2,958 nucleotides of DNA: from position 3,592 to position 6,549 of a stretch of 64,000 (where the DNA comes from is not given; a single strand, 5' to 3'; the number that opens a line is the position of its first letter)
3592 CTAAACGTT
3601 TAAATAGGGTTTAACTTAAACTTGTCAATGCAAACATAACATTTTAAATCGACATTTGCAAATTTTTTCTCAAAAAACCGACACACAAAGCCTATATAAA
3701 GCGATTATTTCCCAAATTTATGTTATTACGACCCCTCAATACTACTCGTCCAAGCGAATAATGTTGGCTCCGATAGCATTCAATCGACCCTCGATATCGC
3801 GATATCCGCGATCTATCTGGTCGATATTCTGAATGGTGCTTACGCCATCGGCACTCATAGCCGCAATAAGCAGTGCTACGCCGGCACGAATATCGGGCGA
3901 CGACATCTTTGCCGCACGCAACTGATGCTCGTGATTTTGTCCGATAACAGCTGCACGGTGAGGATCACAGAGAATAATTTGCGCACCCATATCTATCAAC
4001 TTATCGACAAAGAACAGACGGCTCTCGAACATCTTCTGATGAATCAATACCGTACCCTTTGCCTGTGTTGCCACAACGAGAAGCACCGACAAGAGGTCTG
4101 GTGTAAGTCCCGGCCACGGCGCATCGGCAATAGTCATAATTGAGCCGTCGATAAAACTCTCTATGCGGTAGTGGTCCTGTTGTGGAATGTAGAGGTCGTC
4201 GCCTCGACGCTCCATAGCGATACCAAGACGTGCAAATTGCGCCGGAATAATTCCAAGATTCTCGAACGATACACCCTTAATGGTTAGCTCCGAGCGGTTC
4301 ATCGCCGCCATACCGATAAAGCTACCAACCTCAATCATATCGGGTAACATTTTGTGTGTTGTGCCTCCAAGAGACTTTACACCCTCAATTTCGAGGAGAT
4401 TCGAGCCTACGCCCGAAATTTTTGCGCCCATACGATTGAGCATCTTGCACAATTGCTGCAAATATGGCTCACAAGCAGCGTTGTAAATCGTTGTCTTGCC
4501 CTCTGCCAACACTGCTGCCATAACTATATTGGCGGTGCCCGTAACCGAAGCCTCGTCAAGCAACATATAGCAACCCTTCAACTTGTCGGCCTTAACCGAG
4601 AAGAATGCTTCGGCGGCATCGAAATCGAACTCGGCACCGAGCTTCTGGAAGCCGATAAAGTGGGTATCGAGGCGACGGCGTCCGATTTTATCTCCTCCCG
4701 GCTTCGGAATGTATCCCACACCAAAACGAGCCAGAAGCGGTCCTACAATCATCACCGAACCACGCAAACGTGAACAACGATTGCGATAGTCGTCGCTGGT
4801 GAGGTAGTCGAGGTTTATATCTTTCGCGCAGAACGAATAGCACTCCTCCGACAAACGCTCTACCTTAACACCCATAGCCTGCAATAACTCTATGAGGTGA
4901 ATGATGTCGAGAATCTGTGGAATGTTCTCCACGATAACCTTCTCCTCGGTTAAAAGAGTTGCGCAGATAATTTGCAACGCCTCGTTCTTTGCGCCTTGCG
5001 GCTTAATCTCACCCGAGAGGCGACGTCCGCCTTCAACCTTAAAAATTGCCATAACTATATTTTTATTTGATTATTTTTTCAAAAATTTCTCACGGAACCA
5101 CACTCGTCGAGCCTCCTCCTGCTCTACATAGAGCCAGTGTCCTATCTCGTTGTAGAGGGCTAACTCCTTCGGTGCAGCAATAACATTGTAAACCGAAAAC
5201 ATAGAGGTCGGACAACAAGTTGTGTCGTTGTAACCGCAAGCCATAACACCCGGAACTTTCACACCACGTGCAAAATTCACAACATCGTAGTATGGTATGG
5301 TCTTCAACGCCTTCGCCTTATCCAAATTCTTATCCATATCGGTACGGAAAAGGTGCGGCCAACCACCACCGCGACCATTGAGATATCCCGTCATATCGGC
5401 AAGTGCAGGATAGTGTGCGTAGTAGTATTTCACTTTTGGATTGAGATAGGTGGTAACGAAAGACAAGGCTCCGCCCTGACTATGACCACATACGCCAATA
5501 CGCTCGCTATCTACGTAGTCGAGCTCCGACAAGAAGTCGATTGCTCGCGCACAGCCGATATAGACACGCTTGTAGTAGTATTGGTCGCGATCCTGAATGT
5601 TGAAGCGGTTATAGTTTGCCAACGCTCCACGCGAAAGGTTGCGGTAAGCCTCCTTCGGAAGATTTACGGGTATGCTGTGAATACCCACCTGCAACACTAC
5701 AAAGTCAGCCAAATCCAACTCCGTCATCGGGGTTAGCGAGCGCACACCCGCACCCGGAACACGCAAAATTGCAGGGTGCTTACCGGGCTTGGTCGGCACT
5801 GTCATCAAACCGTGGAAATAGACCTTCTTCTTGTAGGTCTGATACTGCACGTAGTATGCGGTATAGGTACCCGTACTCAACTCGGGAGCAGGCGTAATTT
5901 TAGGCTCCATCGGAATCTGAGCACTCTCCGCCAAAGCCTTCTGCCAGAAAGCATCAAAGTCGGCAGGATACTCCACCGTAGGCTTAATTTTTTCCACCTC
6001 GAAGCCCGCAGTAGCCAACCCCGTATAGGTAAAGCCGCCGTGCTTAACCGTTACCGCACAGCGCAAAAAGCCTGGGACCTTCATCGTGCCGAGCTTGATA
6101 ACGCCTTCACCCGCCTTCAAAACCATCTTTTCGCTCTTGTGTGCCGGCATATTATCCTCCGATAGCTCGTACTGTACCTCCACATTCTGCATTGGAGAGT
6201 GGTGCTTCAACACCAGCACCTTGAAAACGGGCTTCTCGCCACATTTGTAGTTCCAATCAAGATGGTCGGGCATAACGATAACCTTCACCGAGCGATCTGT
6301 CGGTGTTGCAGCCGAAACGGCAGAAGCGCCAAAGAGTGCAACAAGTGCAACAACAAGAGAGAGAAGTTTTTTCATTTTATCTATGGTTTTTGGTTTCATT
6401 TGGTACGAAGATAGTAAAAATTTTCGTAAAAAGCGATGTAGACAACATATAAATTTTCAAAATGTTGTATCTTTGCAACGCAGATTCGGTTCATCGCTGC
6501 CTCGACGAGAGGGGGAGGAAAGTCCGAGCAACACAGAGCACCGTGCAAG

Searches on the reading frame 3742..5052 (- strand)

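Call 61: search_protein_families(library=pfam, proteins=[window:3742-5052:-], max_evalue=0.00001)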
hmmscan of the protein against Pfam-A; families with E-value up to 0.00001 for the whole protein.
window:3742-5052:- (436 aa): 1 family
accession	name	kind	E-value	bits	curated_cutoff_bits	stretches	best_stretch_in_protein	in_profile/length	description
PF00275.25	EPSP_synthase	-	6.7e-64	216.6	22.8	1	6-423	1-416/417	EPSP synthase (3-phosphoshikimate 1-carboxyvinyltransferase)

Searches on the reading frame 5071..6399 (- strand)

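Call 61: search_protein_families(library=pfam, proteins=[window:5071-6399:-], max_evalue=0.00001)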
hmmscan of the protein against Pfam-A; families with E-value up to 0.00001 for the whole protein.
window:5071-6399:- (442 aa): 2 families
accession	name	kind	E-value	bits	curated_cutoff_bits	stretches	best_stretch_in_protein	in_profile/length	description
PF05448.18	AXE1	-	4.4e-44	151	21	1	134-433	10-315/321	Acetyl xylan esterase (AXE1)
PF00326.27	Peptidase_S9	-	2e-07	31.2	22.6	1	283-441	48-207/213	Prolyl oligopeptidase family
